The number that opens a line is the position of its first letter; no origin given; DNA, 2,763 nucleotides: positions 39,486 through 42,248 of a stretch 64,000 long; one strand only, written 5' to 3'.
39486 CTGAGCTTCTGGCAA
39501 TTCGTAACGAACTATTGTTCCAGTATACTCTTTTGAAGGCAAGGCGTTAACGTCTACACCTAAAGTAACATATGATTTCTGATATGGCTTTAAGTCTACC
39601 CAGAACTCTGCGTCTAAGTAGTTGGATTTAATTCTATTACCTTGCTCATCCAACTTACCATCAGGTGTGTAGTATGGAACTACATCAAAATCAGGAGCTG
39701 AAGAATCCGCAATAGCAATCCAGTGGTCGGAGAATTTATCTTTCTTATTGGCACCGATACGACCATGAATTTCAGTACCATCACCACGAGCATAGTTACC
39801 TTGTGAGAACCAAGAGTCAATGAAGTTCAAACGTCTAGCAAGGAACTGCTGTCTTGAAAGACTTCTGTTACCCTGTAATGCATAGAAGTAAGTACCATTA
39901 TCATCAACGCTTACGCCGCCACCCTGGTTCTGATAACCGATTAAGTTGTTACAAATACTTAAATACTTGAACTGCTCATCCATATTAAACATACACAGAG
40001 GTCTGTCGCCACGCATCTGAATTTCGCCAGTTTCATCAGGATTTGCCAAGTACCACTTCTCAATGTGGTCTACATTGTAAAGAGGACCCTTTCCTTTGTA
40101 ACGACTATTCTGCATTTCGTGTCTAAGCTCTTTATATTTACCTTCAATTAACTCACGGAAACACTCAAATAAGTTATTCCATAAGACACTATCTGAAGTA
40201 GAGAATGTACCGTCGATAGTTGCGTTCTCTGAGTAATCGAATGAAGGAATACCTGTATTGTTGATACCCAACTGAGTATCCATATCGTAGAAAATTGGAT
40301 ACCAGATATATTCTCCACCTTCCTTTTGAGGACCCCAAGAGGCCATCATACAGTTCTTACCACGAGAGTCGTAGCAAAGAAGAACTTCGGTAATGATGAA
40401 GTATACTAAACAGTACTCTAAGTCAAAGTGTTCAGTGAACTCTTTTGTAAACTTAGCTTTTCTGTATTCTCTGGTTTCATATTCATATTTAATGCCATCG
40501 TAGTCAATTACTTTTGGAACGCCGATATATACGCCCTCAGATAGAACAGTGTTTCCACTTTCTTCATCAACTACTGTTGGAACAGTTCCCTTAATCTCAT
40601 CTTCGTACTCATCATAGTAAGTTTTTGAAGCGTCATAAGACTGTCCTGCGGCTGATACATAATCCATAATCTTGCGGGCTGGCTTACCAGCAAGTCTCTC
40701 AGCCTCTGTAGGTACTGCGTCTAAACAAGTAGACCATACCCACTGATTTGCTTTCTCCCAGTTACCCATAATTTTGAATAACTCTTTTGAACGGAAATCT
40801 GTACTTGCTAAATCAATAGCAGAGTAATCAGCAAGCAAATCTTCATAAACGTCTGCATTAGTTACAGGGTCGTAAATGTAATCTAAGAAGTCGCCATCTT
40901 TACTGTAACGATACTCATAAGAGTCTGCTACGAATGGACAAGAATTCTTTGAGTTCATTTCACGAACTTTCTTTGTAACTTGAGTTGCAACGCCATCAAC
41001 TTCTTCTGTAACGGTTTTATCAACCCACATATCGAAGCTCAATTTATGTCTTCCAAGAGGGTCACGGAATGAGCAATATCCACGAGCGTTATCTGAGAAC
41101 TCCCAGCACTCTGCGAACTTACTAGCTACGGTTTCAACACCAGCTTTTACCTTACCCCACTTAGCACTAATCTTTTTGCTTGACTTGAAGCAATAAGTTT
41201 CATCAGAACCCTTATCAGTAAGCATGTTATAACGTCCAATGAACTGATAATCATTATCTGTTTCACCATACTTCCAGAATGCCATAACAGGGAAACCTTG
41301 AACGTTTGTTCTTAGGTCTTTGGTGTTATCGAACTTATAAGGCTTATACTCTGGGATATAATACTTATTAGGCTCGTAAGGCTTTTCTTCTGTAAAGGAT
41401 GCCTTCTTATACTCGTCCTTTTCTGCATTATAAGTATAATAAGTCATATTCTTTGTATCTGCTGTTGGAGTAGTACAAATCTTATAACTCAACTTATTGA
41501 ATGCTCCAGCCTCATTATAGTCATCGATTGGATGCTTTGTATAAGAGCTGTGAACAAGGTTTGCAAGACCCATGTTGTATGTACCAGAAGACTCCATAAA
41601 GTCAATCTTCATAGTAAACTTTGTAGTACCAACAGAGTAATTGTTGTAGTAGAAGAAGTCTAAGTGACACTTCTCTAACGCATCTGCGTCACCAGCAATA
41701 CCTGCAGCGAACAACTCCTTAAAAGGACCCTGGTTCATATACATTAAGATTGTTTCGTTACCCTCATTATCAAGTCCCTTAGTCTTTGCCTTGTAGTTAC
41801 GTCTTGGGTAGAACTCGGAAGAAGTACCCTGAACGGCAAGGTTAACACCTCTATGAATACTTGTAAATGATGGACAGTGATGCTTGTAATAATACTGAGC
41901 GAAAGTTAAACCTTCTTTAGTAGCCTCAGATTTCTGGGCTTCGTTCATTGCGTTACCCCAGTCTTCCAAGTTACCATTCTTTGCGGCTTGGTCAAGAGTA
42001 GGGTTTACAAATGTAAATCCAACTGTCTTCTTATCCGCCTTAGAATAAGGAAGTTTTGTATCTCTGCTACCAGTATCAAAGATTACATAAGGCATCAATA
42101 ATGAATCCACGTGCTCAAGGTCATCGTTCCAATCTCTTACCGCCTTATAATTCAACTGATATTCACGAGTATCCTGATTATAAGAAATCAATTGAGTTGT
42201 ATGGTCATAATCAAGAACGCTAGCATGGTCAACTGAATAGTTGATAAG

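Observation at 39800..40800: Possible CotH-like (atypical kinase fold) region inside the 2475-aa fibre protein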

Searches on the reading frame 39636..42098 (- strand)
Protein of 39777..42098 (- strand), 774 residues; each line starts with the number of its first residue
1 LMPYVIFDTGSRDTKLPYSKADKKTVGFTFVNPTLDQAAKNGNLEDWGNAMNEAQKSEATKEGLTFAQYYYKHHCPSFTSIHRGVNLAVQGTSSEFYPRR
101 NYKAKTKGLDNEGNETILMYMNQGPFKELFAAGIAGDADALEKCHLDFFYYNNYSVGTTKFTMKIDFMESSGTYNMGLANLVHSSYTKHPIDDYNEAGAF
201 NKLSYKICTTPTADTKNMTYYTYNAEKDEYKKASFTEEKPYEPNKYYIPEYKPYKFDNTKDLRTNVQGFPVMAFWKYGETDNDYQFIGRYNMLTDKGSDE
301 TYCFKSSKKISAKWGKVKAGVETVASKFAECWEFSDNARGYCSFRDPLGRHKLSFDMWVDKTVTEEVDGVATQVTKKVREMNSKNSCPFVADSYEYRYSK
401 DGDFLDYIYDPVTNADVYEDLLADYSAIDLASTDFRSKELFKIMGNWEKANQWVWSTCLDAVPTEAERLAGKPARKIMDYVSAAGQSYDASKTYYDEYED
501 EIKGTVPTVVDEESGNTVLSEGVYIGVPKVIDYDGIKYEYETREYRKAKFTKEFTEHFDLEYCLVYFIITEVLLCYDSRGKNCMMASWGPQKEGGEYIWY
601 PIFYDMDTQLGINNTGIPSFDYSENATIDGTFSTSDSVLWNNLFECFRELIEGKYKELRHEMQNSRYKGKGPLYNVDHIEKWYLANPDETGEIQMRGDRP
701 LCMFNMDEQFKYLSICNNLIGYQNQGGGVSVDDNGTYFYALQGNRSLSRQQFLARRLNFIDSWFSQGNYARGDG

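Call 9: search_protein_families(library=pfam, proteins=[window:39777-42098:-], max_evalue=10)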
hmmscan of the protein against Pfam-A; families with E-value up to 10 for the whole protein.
seq(774 aa): 1 family
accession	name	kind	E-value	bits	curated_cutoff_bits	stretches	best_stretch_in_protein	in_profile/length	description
PF08757.17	CotH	-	8.9e-06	25.9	23.8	1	544-661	154-266/322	CotH kinase protein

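Call 10: search_solved_structures(query=window:39777-42098:-, max_evalue=10, show_alignments=3)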
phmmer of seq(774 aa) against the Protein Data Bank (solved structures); distinct sequences matched with E-value up to 10: 2.
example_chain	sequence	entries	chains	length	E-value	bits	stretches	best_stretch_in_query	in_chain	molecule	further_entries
1n81_A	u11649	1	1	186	0.11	13.9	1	334-410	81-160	plasmodium falciparum gamete antigen 27/25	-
7u7n_A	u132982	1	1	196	1.8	9.9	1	586-632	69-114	Interleukin-27 receptor subunit alpha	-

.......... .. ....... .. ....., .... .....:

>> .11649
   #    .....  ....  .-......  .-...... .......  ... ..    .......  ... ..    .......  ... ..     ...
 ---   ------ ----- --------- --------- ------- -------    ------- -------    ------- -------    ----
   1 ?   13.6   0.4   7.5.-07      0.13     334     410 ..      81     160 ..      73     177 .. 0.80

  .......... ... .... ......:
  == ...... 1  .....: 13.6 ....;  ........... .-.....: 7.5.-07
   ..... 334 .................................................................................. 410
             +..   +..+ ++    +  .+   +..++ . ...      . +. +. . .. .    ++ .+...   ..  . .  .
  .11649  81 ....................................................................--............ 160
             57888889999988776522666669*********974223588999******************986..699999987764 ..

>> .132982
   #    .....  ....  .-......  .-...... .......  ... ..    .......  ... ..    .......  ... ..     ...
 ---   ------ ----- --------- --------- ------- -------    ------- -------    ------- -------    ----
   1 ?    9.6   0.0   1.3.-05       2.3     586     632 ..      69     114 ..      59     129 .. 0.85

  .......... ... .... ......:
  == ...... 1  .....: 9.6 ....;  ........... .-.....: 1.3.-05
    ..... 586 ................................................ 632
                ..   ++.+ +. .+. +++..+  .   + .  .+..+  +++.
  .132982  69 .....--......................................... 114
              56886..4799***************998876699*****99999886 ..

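Call 17: find_homologous_proteins(query=window:39777-42098:-, max_evalue=0.001)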
Query seq(774 aa) (774 aa): 31 proteins with E <= 0.001 among 8000 candidates.
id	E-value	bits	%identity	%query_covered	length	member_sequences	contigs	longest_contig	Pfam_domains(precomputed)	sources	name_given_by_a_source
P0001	6.9e-160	552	58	31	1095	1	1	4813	-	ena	-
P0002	4.5e-154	533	40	100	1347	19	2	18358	-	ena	-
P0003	4.3e-136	473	56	31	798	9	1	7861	-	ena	-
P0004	1.1e-103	366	34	73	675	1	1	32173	-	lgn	-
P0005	3.6e-93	331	35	66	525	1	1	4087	-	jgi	jgi:hypothetical protein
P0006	5.5e-92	328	41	61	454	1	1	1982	-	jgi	jgi:hypothetical protein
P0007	2.6e-86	309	31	98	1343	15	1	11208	-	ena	-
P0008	5.7e-85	304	40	59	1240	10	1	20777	-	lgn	-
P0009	6.0e-78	281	39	33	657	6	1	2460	-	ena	-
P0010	2.7e-77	279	40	54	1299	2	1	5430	-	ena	-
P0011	8.1e-76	274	42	53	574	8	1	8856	-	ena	-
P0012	3.1e-75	272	40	58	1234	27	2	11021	-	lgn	-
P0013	4.9e-75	271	40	58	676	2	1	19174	-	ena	-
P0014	9.4e-70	254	38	60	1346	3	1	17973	-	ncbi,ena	-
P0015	3.6e-68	249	47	43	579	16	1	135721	-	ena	-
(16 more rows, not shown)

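Call 21: search_solved_structures(query=A1, max_evalue=1, show_alignments=2)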
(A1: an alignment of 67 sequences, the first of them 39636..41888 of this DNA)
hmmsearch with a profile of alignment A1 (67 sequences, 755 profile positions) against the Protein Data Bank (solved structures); distinct sequences matched with E-value up to 1: 0.

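Call 41: predict_structure(alignment_id=A1)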
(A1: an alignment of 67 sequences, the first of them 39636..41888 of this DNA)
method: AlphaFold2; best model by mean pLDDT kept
length: 751 residues; sequences in the alignment: 67
mean_pLDDT: 72.9   pTM: 0.78
mean pLDDT of the five models: 72.9, 71.4, 69.6, 68.6, 66.4
residues with pLDDT >= 90: 220; 70-90: 230; 50-70: 146; < 50: 155
segments of 3 or more residues with pLDDT < 50: 1-5, 23-26, 96-103, 402-411, 420-440, 445-454, 541-546, 628-649, 667-673, 696-751
pLDDT, mean of each block of 10 residues (from residue 1): 48 64 50 72 76 81 90 83 72 53 62 88 96 90 77 83 76 84 91 72 60 56 70 86 78 88 83 91 94 96 96 96 93 95 91 85 95 97 96 80 46 52 44 43 49 59 93 94 98 93 69 89 96 71 49 75 77 94 90 61 88 77 56 37 41 54 53 60 84 58 39 41 35 40 37 33
secondary structure, 60 per line:
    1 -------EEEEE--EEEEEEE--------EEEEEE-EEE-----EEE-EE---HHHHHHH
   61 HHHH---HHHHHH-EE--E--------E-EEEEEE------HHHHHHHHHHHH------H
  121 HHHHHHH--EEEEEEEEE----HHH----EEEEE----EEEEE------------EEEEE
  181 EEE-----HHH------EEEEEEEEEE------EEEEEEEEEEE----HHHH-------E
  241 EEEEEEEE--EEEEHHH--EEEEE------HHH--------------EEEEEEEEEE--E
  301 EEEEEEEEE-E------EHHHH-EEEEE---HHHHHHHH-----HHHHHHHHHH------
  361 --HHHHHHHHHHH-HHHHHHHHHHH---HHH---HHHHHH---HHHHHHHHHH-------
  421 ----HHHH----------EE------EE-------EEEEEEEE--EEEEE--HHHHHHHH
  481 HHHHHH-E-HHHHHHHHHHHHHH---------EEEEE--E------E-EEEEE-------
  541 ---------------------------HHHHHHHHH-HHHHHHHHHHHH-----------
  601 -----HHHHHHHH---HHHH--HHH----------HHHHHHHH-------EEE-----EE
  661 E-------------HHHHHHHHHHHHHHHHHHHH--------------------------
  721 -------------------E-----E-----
elements in order (helices of 4 or more, strands of 3 or more residues): E8-12 E15-21 E30-35 E37-39 E45-47 H54-64 H68-73 E90-95 H102-113 H120-127 E130-138 E150-154 E159-163 E176-183 E198-207 E214-224 H229-232 E240-248 E251-254 E260-264 E288-297 E300-309 H319-322 E324-328 H332-339 H345-354 H363-373 H375-385 H395-400 H404-413 H425-428 E456-463 E466-470 H473-486 H490-503 E513-517 E529-533 H568-576 H578-589 H606-613 H617-620 H636-643 E651-653 E659-661 H675-694

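Call 44: fold_search(model_id=the predicted structure, library=pdb)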
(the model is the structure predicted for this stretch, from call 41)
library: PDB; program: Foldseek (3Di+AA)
matches with E <= 10: 98; with E <= 0.001: 0
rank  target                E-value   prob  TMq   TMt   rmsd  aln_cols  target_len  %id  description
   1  5jd9                  1.4e-01  0.84  0.17  0.32  11.1       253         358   11  Bacillus cereus CotH kinase (released 2016-05-18)
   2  5jda                  2.2e-01  0.75  0.17  0.32  11.1       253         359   11  Bacillus cereus CotH kinase plus Mg2+/AMP (released 2016-05-18)
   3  8q6g                  7.7e-01  0.11  0.07  0.12  19.1       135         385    9  HUMAN PI4KIIIB IN COMPLEX WITH COVALENTLY BOUND INHIBITOR (COMPOUND 8) (released 2023-12-13)
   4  4imh_A                1.3e+00  0.01  0.04  0.07  22.9       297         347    7  Crystal Structure of Cytoplasmic Heme Binding Protein, PhuS, from Pseudomonas aeruginosa (released 2013-09-18)
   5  4mf9_A                1.5e+00  0.01  0.05  0.08  23.6       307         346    8  Crystal structure of holo-PhuS, a heme-binding protein from Pseudomonas aeruginosa (released 2014-03-05)
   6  1zy9                  1.7e+00  0.02  0.04  0.06  21.9       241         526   10  Crystal structure of Alpha-galactosidase (EC 3.2.1.22) (Melibiase) (tm1192) from Thermotoga maritima at 2.34 A resolutio (released 2005-07-12)
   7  4bg7_B                1.8e+00  0.08  0.04  0.19  11.3        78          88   13  Bacteriophage T5 Homolog of the Eukaryotic Transcription Coactivator PC4 Implicated in Recombination-Dependent DNA Rep (released 2013-09-11)
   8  6sdu_C                1.9e+00  0.01  0.05  0.12  25.0       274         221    8  Xyloglucanase domain of NopAA, a type three effector from Sinorhizobium fredii in complex with cellobiose (released 2020-07-08)
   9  8hco_G                1.9e+00  0.01  0.04  0.11  23.5       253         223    9  Substrate-engaged TOM complex from yeast (released 2023-09-13)
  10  1i82_A                2.0e+00  0.02  0.05  0.15  19.3       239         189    9  FAMILY 9 CARBOHYDRATE-BINDING MODULE FROM THERMOTOGA MARITIMA XYLANASE 10A WITH CELLOBIOSE (released 2001-06-13)
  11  3llt                  2.2e+00  0.02  0.05  0.09  19.7       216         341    9  Crystal structure of PF14_0431, kinase domain. (released 2010-08-04)
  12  7ab3_F                2.4e+00  0.03  0.09  0.16  16.5       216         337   14  Crystal structure of the Escherichia coli toxin-antitoxin system HipBST (HipT S57A) (released 2022-01-12)
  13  5xgh_A                2.4e+00  0.03  0.07  0.06  16.6       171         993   11  Crystal structure of PI3K complex with an inhibitor (released 2018-04-25)
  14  7qwk_E                2.7e+00  0.02  0.05  0.11  21.4       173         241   10  GCN2 (EIF2ALPHA KINASE 4, E2AK4) IN COMPLEX WITH COMPOUND 2 (released 2022-05-04)
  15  5j7u_H                2.7e+00  0.01  0.05  0.06  28.8       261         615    6  Faustovirus major capsid protein (released 2016-05-18)
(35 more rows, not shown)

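Call 49: search_protein_families(library=pfam, proteins=[P0002, P0007], max_evalue=0.01)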
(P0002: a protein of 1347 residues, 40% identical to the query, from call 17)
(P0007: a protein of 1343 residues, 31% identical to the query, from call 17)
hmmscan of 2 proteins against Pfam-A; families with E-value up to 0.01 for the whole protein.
P0002 (1347 aa): 0 families

P0007 (1343 aa): 0 families

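Call 79: find_encoding_contigs(protein=P0002, flank=10000, max_places=2)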
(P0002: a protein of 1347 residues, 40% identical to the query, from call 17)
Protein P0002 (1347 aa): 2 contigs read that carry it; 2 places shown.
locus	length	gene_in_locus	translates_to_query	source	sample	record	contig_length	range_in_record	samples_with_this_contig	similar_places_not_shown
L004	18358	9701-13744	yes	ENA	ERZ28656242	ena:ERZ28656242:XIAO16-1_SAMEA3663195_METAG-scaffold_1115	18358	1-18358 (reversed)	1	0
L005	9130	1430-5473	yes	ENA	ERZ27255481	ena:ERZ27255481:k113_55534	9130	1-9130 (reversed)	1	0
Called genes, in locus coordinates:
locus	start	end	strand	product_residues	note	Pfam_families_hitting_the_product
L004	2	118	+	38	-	?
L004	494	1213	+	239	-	-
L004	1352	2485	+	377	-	-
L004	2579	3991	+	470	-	-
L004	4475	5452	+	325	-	-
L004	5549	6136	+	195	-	-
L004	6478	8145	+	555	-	-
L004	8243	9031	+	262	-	-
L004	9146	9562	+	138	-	-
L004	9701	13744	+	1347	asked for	-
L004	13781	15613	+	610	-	PF13306:LRR_5 (weak)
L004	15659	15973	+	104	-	-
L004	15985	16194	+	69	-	-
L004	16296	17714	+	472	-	-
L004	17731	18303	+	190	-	-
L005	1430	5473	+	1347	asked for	-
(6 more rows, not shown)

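Call 83: fold_search(model_id=the predicted structure, library=viral)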
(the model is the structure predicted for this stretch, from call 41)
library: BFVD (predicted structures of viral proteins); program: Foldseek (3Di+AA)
matches with E <= 10: 129; with E <= 0.001: 10
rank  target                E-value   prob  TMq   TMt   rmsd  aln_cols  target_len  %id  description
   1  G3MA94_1              8.6e-13  1.00  0.33  0.25  11.9       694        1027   15  Gp353 [Bacillus phage G]
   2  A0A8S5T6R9            8.6e-10  1.00  0.17  0.80   3.5       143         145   62  Uncharacterized protein [Siphoviridae sp. ctxMM9]
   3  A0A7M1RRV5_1          1.7e-09  1.00  0.37  0.23  13.8       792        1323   14  Internalin-like protein [uncultured phage cr52_1]
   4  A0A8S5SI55            4.8e-09  1.00  0.34  0.35  10.1       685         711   11  CotH kinase protein [Siphoviridae sp. ctHAs12]
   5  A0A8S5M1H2            1.0e-07  1.00  0.26  0.21  10.7       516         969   17  Uncharacterized protein [Siphoviridae sp. ctLAw30]
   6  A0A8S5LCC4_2          1.2e-07  1.00  0.29  0.20   6.6       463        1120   18  Spore coat protein [Siphoviridae sp. cttU829]
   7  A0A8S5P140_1          7.8e-07  1.00  0.31  0.23   8.3       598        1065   16  Spore coat protein H kinase fold, TRANSFERASE [Myoviridae sp. ctrCp2]
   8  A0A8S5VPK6            1.7e-05  1.00  0.32  0.35  10.2       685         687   11  (no name in the UniProt tables at hand)
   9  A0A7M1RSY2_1          5.5e-05  1.00  0.30  0.19  16.6       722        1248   12  Spore coat protein-like protein [uncultured phage cr124_1]
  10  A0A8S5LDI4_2          9.2e-04  1.00  0.20  0.15   7.8       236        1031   22  Leucine-rich repeat protein [Siphoviridae sp. ctCCX1]
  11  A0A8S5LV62            4.3e-02  0.30  0.07  0.12  24.6       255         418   13  Uncharacterized protein [Siphoviridae sp. ctFn287]
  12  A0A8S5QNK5            6.7e-01  0.16  0.06  0.27  17.7       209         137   11  Uncharacterized protein [Siphoviridae sp. ctWhx86]
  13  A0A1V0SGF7            6.7e-01  0.01  0.07  0.05  35.6       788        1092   10  Uncharacterized protein [Hokovirus HKV1]
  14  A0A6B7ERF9            1.1e+00  0.02  0.05  0.10  22.1       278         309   12  (no name in the UniProt tables at hand)
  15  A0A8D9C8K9            1.1e+00  0.20  0.05  0.31  10.3        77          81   21  Uncharacterized protein [uncultured marine phage]
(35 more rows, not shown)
